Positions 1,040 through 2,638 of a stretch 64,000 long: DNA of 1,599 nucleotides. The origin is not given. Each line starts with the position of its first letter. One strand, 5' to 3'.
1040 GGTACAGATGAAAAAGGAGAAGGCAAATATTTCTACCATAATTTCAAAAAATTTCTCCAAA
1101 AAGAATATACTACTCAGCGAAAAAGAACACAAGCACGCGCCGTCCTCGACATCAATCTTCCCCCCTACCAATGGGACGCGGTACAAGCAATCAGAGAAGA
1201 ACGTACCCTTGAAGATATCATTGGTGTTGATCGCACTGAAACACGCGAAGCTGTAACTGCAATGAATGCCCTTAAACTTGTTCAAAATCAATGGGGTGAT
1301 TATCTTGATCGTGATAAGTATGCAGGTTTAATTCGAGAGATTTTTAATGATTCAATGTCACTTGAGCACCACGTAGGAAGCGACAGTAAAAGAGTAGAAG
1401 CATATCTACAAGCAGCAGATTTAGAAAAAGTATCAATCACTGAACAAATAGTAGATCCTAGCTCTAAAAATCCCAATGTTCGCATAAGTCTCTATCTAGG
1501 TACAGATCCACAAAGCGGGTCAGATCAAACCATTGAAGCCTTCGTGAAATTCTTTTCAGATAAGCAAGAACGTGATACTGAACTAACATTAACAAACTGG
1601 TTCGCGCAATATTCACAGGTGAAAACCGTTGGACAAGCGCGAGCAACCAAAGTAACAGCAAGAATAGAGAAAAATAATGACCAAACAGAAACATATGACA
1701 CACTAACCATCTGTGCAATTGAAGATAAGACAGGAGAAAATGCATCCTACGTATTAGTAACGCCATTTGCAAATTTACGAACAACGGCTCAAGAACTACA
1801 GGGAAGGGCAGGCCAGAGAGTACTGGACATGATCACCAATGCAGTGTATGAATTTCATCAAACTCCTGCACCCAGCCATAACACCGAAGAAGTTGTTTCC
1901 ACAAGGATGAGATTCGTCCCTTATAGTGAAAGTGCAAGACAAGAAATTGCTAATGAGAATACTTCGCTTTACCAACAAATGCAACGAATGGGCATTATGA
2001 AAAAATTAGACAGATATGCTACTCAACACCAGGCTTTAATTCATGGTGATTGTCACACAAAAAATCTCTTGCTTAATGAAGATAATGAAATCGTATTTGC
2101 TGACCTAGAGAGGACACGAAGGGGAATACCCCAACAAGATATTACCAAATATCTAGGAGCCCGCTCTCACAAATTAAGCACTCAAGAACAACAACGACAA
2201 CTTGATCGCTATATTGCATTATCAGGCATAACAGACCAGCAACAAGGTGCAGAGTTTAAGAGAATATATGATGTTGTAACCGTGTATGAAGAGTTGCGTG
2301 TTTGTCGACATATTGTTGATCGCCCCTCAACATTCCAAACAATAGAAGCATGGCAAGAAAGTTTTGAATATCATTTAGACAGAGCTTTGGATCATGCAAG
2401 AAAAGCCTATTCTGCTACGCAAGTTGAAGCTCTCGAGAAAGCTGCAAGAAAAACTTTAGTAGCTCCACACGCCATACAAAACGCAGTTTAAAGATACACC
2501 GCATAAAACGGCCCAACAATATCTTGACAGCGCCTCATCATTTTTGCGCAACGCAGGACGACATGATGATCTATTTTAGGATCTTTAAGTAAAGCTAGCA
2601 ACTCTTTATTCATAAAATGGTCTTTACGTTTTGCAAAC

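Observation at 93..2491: Unannotated ribbon-helix-helix ORF translationally coupled to a HipA/APH-like kinase: a possible kinase-type toxin-antitoxin or regulatory pair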

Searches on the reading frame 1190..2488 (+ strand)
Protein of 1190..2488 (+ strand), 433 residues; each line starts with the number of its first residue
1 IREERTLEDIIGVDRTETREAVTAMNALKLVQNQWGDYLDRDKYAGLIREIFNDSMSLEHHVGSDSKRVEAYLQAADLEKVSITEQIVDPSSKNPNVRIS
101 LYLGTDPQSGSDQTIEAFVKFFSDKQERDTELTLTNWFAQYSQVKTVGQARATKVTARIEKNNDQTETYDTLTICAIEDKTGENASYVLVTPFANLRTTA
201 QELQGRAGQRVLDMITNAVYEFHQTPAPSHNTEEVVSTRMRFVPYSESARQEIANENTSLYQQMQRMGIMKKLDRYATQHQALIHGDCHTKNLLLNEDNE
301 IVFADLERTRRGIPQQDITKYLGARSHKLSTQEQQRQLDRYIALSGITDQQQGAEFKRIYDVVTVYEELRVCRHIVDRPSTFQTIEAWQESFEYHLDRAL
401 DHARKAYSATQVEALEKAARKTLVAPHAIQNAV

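Call 31: find_related_loci(query=A2, collection=genome_contigs, flank=5000)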
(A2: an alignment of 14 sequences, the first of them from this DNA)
Query A2 (433 aa) in genome_contigs; peptide patterns used: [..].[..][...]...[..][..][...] (x = any residue, [..] = any of these).
18 stretches matched a pattern; 4 encode a relative of the query (tblastn E <= 1e-3); 4 distinct loci.
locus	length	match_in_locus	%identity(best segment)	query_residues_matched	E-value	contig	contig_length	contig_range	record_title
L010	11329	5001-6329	27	26-406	2e-53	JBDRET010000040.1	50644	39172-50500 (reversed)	MAG: Candidatus Woesearchaeota archaeon isolate MEGAHIT-group-1.33 k141_5746322, whole genome shotgun sequence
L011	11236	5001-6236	28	17-419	1e-50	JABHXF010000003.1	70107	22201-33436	MAG: Candidatus Woesearchaeota archaeon isolate SI047_bin3 k141_49378, whole genome shotgun sequence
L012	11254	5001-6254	26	2-421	6e-42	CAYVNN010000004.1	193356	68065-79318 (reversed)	MAG TPA_asm: uncultured Methanosarcinales archaeon isolate SRP077602_co2_11 genome assembly, contig: NODE_46_length_1933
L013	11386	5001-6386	25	7-420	1e-35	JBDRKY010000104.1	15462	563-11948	MAG: Candidatus Woesearchaeota archaeon isolate MEGAHIT-group-1.746 k141_1658512, whole genome shotgun sequence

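Call 32: find_related_loci(query=A2, collection=metagenome_contigs, flank=5000)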
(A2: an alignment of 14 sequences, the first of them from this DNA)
Query A2 (433 aa) in metagenome_contigs; peptide patterns used: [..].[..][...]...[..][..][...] (x = any residue, [..] = any of these).
31 stretches matched a pattern; 4 encode a relative of the query (tblastn E <= 1e-3); 4 distinct loci.
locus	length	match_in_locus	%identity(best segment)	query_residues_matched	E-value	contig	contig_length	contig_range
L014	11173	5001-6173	31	15-424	2e-64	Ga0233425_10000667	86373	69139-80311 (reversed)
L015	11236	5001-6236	28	17-419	7e-51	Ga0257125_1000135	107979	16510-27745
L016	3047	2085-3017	29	24-320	2e-38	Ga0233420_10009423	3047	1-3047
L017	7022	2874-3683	28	78-360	2e-24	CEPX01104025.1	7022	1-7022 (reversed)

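Call 47: predict_structure(alignment_id=A2)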
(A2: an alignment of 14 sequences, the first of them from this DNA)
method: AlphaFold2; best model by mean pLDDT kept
length: 433 residues; sequences in the alignment: 14
mean_pLDDT: 77.9   pTM: 0.78
mean pLDDT of the five models: 77.9, 77.7, 77.7, 76.7, 76.8
residues with pLDDT >= 90: 148; 70-90: 166; 50-70: 61; < 50: 58
segments of 3 or more residues with pLDDT < 50: 1-39, 158-176
pLDDT, mean of each block of 10 residues (from residue 1): 40 39 38 44 70 77 78 69 66 71 67 79 86 88 81 67 39 48 75 78 77 95 81 78 92 90 97 95 91 86 89 96 85 93 95 97 97 84 82 95 97 96 68 59
secondary structure, 60 per line:
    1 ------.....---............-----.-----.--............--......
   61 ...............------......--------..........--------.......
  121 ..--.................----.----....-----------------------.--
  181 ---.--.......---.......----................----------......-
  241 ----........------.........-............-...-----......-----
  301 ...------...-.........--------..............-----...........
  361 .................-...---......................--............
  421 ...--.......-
elements in order: H7-11 H15-26 H41-52 H55-75 E82-87 E96-102 E114-122 H125-141 E151-154 E187-193 H199-203 H208-223 H234-239 H245-252 H259-267 H269-280 E282-284 E293-295 E301-303 E310-312 H314-322 H331-344 H350-377 H385-406 H409-423 H426-432

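Call 50: fold_search(model_id=the predicted structure, library=pdb)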
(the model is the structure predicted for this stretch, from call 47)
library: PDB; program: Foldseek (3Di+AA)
matches with E <= 10: 1428; with E <= 0.001: 202
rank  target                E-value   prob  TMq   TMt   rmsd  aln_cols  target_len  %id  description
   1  3i1a_A                1.1e-07  1.00  0.39  0.49   9.3       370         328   12  Crystal Structure of apo Spectinomycin Phosphotransferase, APH(9)-Ia (released 2010-01-19)
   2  4gki_L                1.7e-07  1.00  0.36  0.55   8.8       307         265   15  Crystal structure of the aminoglycoside phosphotransferase APH(3')-Ia, with substrate kanamycin and small molecule inh (released 2012-09-05)
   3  3i1a_B                2.2e-07  1.00  0.39  0.48   9.3       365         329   13  Crystal Structure of apo Spectinomycin Phosphotransferase, APH(9)-Ia (released 2010-01-19)
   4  2q83_B                2.3e-07  1.00  0.40  0.50   9.5       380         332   15  Crystal structure of ytaA (2635576) from Bacillus subtilis at 2.50 A resolution (released 2007-06-26)
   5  3csv                  2.8e-07  1.00  0.48  0.62   8.7       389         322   12  Crystal structure of a putative aminoglycoside phosphotransferase (YP_614837.1) from Silicibacter sp. TM1040 at 2.15 A r (released 2008-04-22)
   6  1zyl                  2.8e-07  1.00  0.36  0.44  10.6       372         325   16  Crystal Structure of Hypothetical Protein YihE from Escherichia coli (released 2006-09-19)
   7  4gkh_C                3.4e-07  1.00  0.38  0.57   8.1       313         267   15  Crystal structure of the aminoglycoside phosphotransferase APH(3')-Ia, with substrate kanamycin and small molecule inh (released 2012-09-05)
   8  4few_A                3.6e-07  1.00  0.36  0.56   8.5       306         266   16  Crystal structure of the aminoglycoside phosphotransferase APH(3')-Ia, with substrate kanamycin and small molecule inh (released 2012-06-20)
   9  3i0o                  4.2e-07  1.00  0.37  0.46   9.9       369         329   10  Crystal Structure of Spectinomycin Phosphotransferase, APH(9)-Ia, in complex with ADP and Spectinomcyin (released 2010-01-19)
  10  4feu_A                5.9e-07  1.00  0.36  0.56   8.0       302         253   15  Crystal structure of the aminoglycoside phosphotransferase APH(3')-Ia, with substrate kanamycin and small molecule inh (released 2012-06-20)
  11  4fev_C                6.2e-07  1.00  0.38  0.59   8.5       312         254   16  Crystal structure of the aminoglycoside phosphotransferase APH(3')-Ia, with substrate kanamycin and small molecule inh (released 2012-06-20)
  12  2q83_A                6.5e-07  1.00  0.40  0.50   9.6       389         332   14  Crystal structure of ytaA (2635576) from Bacillus subtilis at 2.50 A resolution (released 2007-06-26)
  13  4ej7_B                8.3e-07  1.00  0.39  0.59   6.9       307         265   17  Crystal structure of the aminoglycoside phosphotransferase APH(3')-Ia, ATP-bound (released 2012-04-18)
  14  4fev_A                8.7e-07  1.00  0.39  0.59   8.0       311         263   15  Crystal structure of the aminoglycoside phosphotransferase APH(3')-Ia, with substrate kanamycin and small molecule inh (released 2012-06-20)
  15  4fex_B                9.1e-07  1.00  0.37  0.58   8.2       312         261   16  Crystal structure of the aminoglycoside phosphotransferase APH(3')-Ia, with substrate kanamycin and small molecule inh (released 2012-06-20)
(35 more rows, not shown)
